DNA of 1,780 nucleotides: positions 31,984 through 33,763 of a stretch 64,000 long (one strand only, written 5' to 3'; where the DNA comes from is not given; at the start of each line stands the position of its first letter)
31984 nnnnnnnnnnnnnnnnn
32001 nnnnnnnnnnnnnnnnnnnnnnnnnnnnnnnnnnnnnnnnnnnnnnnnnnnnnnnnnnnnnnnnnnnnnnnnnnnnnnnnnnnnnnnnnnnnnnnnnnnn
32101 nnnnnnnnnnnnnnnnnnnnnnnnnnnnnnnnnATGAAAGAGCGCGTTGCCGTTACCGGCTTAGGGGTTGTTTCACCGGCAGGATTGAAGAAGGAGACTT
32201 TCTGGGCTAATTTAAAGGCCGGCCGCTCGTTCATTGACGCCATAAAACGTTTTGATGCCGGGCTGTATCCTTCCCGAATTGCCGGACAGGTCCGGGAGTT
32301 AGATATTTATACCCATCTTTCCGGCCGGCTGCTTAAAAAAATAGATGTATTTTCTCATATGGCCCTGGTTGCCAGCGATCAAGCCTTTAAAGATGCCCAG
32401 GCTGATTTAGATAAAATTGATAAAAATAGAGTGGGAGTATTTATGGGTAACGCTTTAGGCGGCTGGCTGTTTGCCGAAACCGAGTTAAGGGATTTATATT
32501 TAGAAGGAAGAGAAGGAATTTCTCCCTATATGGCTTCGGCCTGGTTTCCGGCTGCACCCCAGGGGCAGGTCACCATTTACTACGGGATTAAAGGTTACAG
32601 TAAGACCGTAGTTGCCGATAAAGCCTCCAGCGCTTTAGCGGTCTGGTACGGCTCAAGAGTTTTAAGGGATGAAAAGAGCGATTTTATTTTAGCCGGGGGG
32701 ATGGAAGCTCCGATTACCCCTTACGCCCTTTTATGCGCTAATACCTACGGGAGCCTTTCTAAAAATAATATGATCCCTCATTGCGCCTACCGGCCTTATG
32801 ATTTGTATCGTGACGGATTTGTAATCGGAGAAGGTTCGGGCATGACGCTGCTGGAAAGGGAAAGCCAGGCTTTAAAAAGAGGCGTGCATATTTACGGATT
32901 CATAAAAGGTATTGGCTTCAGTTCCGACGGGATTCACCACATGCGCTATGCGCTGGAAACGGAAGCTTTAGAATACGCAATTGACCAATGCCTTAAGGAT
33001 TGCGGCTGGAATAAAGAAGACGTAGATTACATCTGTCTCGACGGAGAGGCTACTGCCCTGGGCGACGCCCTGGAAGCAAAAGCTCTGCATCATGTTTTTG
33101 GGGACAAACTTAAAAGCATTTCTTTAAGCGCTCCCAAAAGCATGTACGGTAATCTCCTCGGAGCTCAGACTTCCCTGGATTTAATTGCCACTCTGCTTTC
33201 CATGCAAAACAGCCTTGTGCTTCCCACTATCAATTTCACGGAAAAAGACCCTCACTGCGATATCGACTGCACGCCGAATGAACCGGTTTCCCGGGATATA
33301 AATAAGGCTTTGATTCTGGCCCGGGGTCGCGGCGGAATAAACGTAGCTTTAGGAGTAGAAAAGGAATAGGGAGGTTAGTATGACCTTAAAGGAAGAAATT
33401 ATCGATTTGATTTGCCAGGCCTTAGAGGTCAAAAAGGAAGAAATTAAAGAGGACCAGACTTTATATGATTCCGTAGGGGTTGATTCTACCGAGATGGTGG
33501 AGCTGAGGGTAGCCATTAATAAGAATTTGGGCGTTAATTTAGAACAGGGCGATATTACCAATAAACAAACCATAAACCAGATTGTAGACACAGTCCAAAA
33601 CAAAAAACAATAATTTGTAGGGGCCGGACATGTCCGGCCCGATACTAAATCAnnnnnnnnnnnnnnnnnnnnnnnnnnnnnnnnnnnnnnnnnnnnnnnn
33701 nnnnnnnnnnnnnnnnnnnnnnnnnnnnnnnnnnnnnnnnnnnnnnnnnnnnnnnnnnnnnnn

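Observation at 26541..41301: Type II PKS-like biosynthetic gene cluster in a non-actinobacterial anaerobe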

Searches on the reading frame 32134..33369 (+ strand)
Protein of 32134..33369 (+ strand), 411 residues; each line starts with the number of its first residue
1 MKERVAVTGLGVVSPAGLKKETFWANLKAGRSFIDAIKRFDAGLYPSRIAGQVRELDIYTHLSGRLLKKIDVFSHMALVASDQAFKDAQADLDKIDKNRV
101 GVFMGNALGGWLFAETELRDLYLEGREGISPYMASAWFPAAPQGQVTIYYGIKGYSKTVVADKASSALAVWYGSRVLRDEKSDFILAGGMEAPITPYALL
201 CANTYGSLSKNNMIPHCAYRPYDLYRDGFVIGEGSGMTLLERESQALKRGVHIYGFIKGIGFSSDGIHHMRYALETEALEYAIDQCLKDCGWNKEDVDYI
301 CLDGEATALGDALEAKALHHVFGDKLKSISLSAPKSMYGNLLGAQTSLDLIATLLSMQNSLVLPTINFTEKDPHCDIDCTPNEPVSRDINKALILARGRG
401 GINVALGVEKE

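Call 4: search_protein_families(library=pfam, proteins=[window:32134-33369:+], max_evalue=0.01)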
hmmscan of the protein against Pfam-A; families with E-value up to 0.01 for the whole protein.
window:32134-33369:+ (411 aa): 2 families
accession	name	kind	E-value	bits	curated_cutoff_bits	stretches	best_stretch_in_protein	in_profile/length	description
PF00109.32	ketoacyl-synt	-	7.1e-43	147.5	20.8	1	3-246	2-252/252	Beta-ketoacyl synthase, N-terminal domain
PF02801.28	Ketoacyl-synt_C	-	4.4e-25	88.4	20.8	1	254-368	1-118/119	Beta-ketoacyl synthase, C-terminal domain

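Call 8: search_protein_families(library=ncbifam, proteins=[window:32134-33369:+], max_evalue=0.001)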
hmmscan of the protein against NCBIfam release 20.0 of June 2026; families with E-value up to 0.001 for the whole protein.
window:32134-33369:+ (411 aa): 20 families
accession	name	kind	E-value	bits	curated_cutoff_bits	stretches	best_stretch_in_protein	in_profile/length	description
TIGR03150.1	fabF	equivalog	5.5e-103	344.8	493.75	1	4-406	2-404/407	beta-ketoacyl-ACP synthase II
NF005589.0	PRK07314.1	subfamily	1.5e-97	327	387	1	2-408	3-409/413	beta-ketoacyl-ACP synthase II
NF004970.0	PRK06333.1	subfamily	5.3e-77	259.4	525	1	2-406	3-417/424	beta-ketoacyl-ACP synthase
NF006274.0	PRK08439.1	equivalog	2.2e-69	234.2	621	1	3-405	2-400/406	beta-ketoacyl-ACP synthase II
NF006434.0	PRK08722.1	equivalog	1.9e-63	214.7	759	1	2-406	3-409/414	beta-ketoacyl-ACP synthase II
NF005490.0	PRK07103.1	equivalog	1.4e-57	195.6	445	1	2-410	3-412/414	polyketide beta-ketoacyl:acyl carrier protein synthase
NF005076.0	PRK06501.1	equivalog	3.4e-56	190.9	629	2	147-407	159-419/425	beta-ketoacyl-ACP synthase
NF005916.1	PRK07910.1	equivalog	1.3e-52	179.1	560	1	4-407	13-414/418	KasA/KasB family beta-ketoacyl-ACP synthase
NF006587.0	PRK09116.1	equivalog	1.6e-52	178.7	470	1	3-406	2-402/408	beta-ketoacyl-ACP synthase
NF005935.0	PRK07967.1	equivalog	5.5e-52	177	630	1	3-408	2-401/406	beta-ketoacyl-ACP synthase I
NF004618.0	PRK05952.1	equivalog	2.2e-46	158.5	455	1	4-410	3-382/384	beta-ketoacyl-ACP synthase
NF006618.0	PRK09185.1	subfamily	5.5e-38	131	407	1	3-406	3-388/394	beta-ketoacyl-ACP synthase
NF058662.1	cispenta_AmcF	equivalog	7.6e-35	120.6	325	1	163-409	129-368/369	cispentacin biosynthesis acyltransferase subunit AmcF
NF040607.1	mycolic_Pks13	equivalog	3.8e-31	107.5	2100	1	61-379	176-486/1680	polyketide synthase Pks13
NF045894.1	PKS_plus_SDR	equivalog_domain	1.6e-28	98.9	1740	1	67-378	84-386/1515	type I polyketide synthase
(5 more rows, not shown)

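Call 12: search_solved_structures(query=window:32134-33369:+, max_evalue=1e-20)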
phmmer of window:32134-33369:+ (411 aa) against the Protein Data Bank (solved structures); distinct sequences matched with E-value up to 1e-20: 83 (the best 60 are shown).
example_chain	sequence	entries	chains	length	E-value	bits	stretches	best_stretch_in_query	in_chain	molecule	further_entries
5sxo_A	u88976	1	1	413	7.6e-75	255.3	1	2-406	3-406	3-oxoacyl-[acyl-carrier-protein] synthase 2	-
3o04_A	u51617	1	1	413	2.7e-74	253.5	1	2-406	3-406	beta-keto-acyl carrier protein synthase II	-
4qav_A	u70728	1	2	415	2.7e-73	250.2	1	3-406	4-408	3-oxoacyl-[acyl-carrier-protein] synthase 2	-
2gqd_A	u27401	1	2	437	3.5e-73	249.8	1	3-407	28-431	3-oxoacyl-[acyl-carrier-protein] synthase 2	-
1j3n_A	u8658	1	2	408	6.1e-72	245.8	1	3-407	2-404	3-oxoacyl-(acyl-carrier protein) synthase II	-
4ls5_A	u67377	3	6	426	8.5e-72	245.3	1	2-407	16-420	3-oxoacyl-[acyl-carrier-protein] synthase 2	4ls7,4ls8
4ls6_A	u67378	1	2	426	1.6e-71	244.4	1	2-407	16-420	3-oxoacyl-[acyl-carrier-protein] synthase 2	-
1e5m_A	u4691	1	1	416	4.9e-68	232.9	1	2-410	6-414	BETA KETOACYL ACYL CARRIER PROTEIN SYNTHASE II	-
4r8e_A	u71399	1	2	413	5.1e-67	229.5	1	2-406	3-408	3-oxoacyl-[acyl-carrier-protein] synthase 2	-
2gfv_A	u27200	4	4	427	1.1e-66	228.5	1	2-406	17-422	3-oxoacyl-[acyl-carrier-protein] synthase 2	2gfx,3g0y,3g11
9lpl_A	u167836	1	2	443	1.2e-66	228.3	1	2-406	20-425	3-oxoacyl-[acyl-carrier-protein] synthase 2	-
3hnz_A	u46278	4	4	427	1.8e-66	227.7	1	2-406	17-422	3-oxoacyl-[acyl-carrier-protein] synthase 2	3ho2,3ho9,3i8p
6okg_A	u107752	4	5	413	3.1e-66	227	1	2-406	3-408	3-oxoacyl-[acyl-carrier-protein] synthase 2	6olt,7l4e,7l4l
1b3n_A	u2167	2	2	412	3.2e-66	226.9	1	2-406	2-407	PROTEIN (KETOACYL ACYL CARRIER PROTEIN SYNTHASE 2) | BETA-KETOACYL ACP SYNTHASE II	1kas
2gfw_A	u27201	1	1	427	3.6e-66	226.8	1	2-406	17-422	3-oxoacyl-[acyl-carrier-protein] synthase 2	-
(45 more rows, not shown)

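Call 25: find_related_loci(query=A1, collection=genome_contigs, flank=10000)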
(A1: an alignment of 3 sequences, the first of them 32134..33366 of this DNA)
Query A1 (411 aa) in genome_contigs; peptide patterns used: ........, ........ (x = any residue, [..] = any of these).
183 stretches matched a pattern; 92 encode a relative of the query (tblastn E <= 1e-3); the best 80 are kept; 80 distinct loci.
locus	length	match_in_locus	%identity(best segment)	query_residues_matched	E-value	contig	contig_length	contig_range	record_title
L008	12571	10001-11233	81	1-411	0e+0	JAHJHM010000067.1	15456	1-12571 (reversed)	MAG: Candidatus Omnitrophota bacterium isolate Modern_marine_planktonic.mb.3 Modern_marine_plank.mb.3_k141_212266, whole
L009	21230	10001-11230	79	1-410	0e+0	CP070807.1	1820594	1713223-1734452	MAG: Candidatus Omnitrophota bacterium isolate bin1292 chromosome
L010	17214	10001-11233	79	1-411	0e+0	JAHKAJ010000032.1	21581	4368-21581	MAG: Candidatus Omnitrophota bacterium isolate Undefined_mixed_planktonic.mb.33 Undefined_mixed_pl.mb.33_k141_1267861, w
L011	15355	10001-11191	80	1-410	0e+0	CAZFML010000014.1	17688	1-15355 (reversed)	MAG TPA_asm: uncultured Planctomycetia bacterium isolate SRP077602_co2_410 genome assembly, contig: NODE_4794_length_176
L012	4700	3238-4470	78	1-411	0e+0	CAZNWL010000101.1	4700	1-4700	MAG TPA_asm: uncultured Planctomycetia bacterium isolate SRP098346_co1_239 genome assembly, contig: NODE_27865_length_47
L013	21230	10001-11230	76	1-410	0e+0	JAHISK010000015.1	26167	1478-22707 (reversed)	MAG: Candidatus Omnitrophota bacterium isolate MM_PC_MetaG.mb.171 MM_PC_MetaG.mb.171_k141_186607, whole genome shotgun s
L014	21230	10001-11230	76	1-410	0e+0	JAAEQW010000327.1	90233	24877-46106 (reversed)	MAG: Candidatus Omnitrophota bacterium isolate Gpa_28 GpaG_CONTIG4756913, whole genome shotgun sequence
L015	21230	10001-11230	74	1-410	0e+0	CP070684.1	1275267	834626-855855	MAG: Candidatus Omnitrophota bacterium isolate bin66 chromosome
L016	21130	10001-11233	75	1-411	0e+0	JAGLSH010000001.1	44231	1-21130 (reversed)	MAG: Candidatus Omnitrophota bacterium isolate RS_9_46 ROV157_9.bin.46.fa_1, whole genome shotgun sequence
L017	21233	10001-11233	75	1-411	0e+0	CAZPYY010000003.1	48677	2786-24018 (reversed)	MAG TPA_asm: uncultured Planctomycetia bacterium isolate binchicken_co330_156 genome assembly, contig: NODE_710_length_4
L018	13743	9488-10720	74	1-411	0e+0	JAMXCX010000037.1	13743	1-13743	MAG: Candidatus Omnitrophota bacterium isolate MohnsGC05_bin006 NODE_37_length_13743_cov_18.653886, whole genome shotgun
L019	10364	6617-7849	75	1-411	0e+0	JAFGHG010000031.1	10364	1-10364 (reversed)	MAG: Candidatus Omnitrophota bacterium isolate Zod_Metabat.1444 k87_2203429, whole genome shotgun sequence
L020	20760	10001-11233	74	1-411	0e+0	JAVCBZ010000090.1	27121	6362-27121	MAG: Candidatus Susulua stagnicola isolate MAG_3300035698_1005 Ga0374944_004547, whole genome shotgun sequence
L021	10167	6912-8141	74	1-410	0e+0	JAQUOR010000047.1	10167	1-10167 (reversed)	MAG: Candidatus Omnitrophota bacterium isolate STD1_205 NODE_19099_length_10167_cov_3.018825_Sandtown_D1, whole genome s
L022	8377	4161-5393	73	1-411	0e+0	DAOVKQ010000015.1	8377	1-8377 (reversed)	MAG TPA_asm: Candidatus Omnitrophota bacterium isolate CSMAG_1423 CSMAG_1423_k141_2878684_length_8377_cov_12.0000, whole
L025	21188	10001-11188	77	1-396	0e+0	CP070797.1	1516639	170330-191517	MAG: Candidatus Omnitrophota bacterium isolate bin140 chromosome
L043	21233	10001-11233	71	1-411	0e+0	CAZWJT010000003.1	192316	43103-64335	MAG TPA_asm: uncultured Planctomycetia bacterium isolate binchicken_co115_34 genome assembly, contig: NODE_93_length_192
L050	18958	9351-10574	60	3-410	5e-168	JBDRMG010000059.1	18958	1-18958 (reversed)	MAG: Candidatus Omnitrophota bacterium isolate MEGAHIT-group-1.82 k141_1573701, whole genome shotgun sequence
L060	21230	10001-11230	58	1-410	1e-159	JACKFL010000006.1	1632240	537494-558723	MAG: Candidatus Omnitrophota bacterium isolate HK-STAS-OMNI-4 HK-STAS-OMNI-4_6, whole genome shotgun sequence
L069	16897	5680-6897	58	4-410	4e-153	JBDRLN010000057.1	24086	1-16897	MAG: Candidatus Omnitrophota bacterium isolate MEGAHIT-group-1.780 k141_2317254, whole genome shotgun sequence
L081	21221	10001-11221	56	3-410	4e-151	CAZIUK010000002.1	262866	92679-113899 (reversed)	MAG TPA_asm: uncultured Planctomycetales bacterium isolate binchicken_co154_195 genome assembly, contig: NODE_11_length_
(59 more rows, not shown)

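Call 35: search_protein_families(library=pfam, proteins=[L025:5232-8729:+, L025:4793-5242:+, L043:18832-19308:+, L069:13800-14216:+], max_evalue=0.01)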
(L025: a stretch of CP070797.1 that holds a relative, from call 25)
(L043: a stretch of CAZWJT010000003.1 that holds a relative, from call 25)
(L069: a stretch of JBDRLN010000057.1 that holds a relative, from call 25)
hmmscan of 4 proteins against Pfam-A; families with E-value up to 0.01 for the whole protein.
L025:5232-8729:+ (1165 aa): 4 families
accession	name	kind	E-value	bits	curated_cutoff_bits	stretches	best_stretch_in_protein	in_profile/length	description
PF01314.23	AFOR_C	-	8.9e-87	292.1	27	1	221-621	3-385/385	Aldehyde ferredoxin oxidoreductase, domains 2 & 3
PF02730.20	AFOR_N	-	1.5e-59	201.5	29.8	1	7-202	1-196/199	Aldehyde ferredoxin oxidoreductase, N-terminal domain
PF02558.23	ApbA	-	3.6e-25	88.8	22.2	1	631-773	2-147/150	Ketopantoate reductase PanE/ApbA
PF08546.17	ApbA_C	-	4.4e-18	66.3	22.7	1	800-942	1-125/125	Ketopantoate reductase PanE/ApbA C terminal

L025:4793-5242:+ (149 aa): 0 families

L043:18832-19308:+ (158 aa): 0 families

L069:13800-14216:+ (138 aa): 2 families
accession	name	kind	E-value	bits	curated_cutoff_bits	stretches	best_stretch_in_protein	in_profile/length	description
PF01576.24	Myosin_tail_1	-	0.0033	15.8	38.1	1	32-104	46-116/1081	Myosin tail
PF20975.2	DGCcoil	-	0.0037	16.9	26.7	1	14-71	79-137/359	DGC-associated coil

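Call 79: search_protein_families(library=ncbifam, proteins=[L025:4793-5242:+, L043:18832-19308:+], max_evalue=0.001)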
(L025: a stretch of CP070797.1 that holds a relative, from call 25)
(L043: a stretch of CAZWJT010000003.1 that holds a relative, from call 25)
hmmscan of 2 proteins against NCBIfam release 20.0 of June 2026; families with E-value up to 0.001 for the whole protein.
L025:4793-5242:+ (149 aa): 0 families

L043:18832-19308:+ (158 aa): 1 family
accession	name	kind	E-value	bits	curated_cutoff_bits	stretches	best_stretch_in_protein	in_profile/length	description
NF004700.0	PRK06036.1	equivalog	0.00026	20.1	528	1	35-110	188-263/339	S-methyl-5-thioribose-1-phosphate isomerase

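Call 90: search_protein_families(library=pfam, proteins=[L025:4508-4771:+, L060:7420-7662:+, L081:6866-7108:+, L050:6800-7048:+], max_evalue=10)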
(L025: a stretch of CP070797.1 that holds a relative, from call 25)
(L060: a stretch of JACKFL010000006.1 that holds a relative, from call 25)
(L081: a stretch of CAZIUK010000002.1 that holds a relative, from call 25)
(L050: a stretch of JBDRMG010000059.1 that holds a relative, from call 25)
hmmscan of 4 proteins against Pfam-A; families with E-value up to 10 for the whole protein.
L025:4508-4771:+ (87 aa): 2 families
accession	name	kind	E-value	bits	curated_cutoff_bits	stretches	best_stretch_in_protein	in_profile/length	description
PF08369.16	PCP_red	-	6e-05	23.4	32.5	1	6-56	1-43/45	Proto-chlorophyllide reductase 57 kD subunit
PF11084.13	DUF2621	-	7.9e-05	23.1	27.7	1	4-84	55-135/139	Protein of unknown function (DUF2621)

L060:7420-7662:+ (81 aa): 2 families
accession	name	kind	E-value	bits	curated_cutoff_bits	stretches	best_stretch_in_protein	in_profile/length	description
PF11084.13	DUF2621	-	2.8e-07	31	27.7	1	2-81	56-135/139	Protein of unknown function (DUF2621)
PF08369.16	PCP_red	-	0.0015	18.9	32.5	1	3-39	1-33/45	Proto-chlorophyllide reductase 57 kD subunit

L081:6866-7108:+ (81 aa): 3 families
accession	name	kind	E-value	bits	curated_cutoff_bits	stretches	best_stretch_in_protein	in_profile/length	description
PF11084.13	DUF2621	-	0.0045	17.4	27.7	1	3-81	57-135/139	Protein of unknown function (DUF2621)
PF17478.7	VP4_helical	-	0.059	13.3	27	1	1-81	147-224/292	Rotavirus VP4 helical domain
PF02476.21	US2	-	0.18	11.6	25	1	17-74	65-119/198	Herpesvirus US2 family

L050:6800-7048:+ (83 aa): 2 families
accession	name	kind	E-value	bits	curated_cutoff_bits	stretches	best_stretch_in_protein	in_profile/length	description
PF11084.13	DUF2621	-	0.00014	22.3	27.7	1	4-83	56-135/139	Protein of unknown function (DUF2621)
PF08369.16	PCP_red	-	0.082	13.4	32.5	1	5-53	1-41/45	Proto-chlorophyllide reductase 57 kD subunit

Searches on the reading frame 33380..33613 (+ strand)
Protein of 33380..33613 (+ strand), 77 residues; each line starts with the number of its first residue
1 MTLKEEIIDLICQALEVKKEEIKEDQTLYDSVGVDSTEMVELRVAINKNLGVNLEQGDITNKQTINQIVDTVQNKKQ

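Call 4: search_protein_families(library=pfam, proteins=[window:33380-33613:+], max_evalue=0.01)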
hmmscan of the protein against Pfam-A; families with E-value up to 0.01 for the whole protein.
window:33380-33613:+ (77 aa): 2 families
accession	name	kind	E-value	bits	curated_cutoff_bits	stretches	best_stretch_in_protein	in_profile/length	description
PF00550.31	PP-binding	-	2.6e-12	47.3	20.8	1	5-71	1-66/67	Phosphopantetheine attachment site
PF23297.2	ACP_SdgA_C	-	2.3e-08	34.5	27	1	3-75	11-82/95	Highly reducing polyketide synthase sdgA, C-terminal ACP domain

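Call 8: search_protein_families(library=ncbifam, proteins=[window:33380-33613:+], max_evalue=0.001)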
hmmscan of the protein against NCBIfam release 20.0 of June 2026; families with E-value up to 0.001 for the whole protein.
window:33380-33613:+ (77 aa): 16 families
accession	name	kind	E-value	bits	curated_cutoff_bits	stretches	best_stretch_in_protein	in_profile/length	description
NF002148.0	PRK00982.1-2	subfamily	6.1e-11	42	71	1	2-76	4-78/79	acyl carrier protein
NF058660.1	cispen_ACP_AmcB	equivalog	2.3e-10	40.5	80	1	15-76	16-79/80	cispentacin biosynthesis acyl carrier protein AmcB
NF002150.0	PRK00982.1-4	subfamily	9.4e-09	35.4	66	1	5-76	8-79/80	acyl carrier protein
NF003757.0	PRK05350.1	equivalog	1.9e-08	34.3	65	1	5-74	9-78/83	acyl carrier protein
NF002149.0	PRK00982.1-3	equivalog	1.9e-08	34.1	106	1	3-76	4-77/78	acyl carrier protein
TIGR00517.1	acyl_carrier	equivalog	1.4e-07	31.3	70.45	1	3-76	4-77/77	acyl carrier protein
NF006617.0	PRK09184.1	subfamily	1.5e-07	31.4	70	1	2-65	13-80/96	phosphopantetheine-binding protein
NF002147.0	PRK00982.1-1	equivalog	2.2e-07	30.6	84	1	6-76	11-81/83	acyl carrier protein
NF002151.0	PRK00982.1-5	equivalog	3.6e-07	30.2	92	1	5-76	6-77/78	acyl carrier protein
NF009104.0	PRK12449.1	equivalog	7.3e-07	29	70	1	5-76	8-79/80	acyl carrier protein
NF004533.0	PRK05883.1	equivalog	9.3e-07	28.6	72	1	3-75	24-96/100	acyl carrier protein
NF040636.1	AcpM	exception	1e-05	25.5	146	1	6-74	9-77/93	meromycolate extension acyl carrier protein AcpM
NF005079.0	PRK06508.1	equivalog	1.4e-05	25.4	83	1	5-58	6-59/93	acyl carrier protein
NF006031.0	PRK08172.1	equivalog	3.9e-05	24.2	76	1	5-74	7-76/82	acyl carrier protein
NF003464.0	PRK05087.1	equivalog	7.9e-05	22.6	68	1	1-75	1-77/78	D-alanine--poly(phosphoribitol) ligase subunit DltC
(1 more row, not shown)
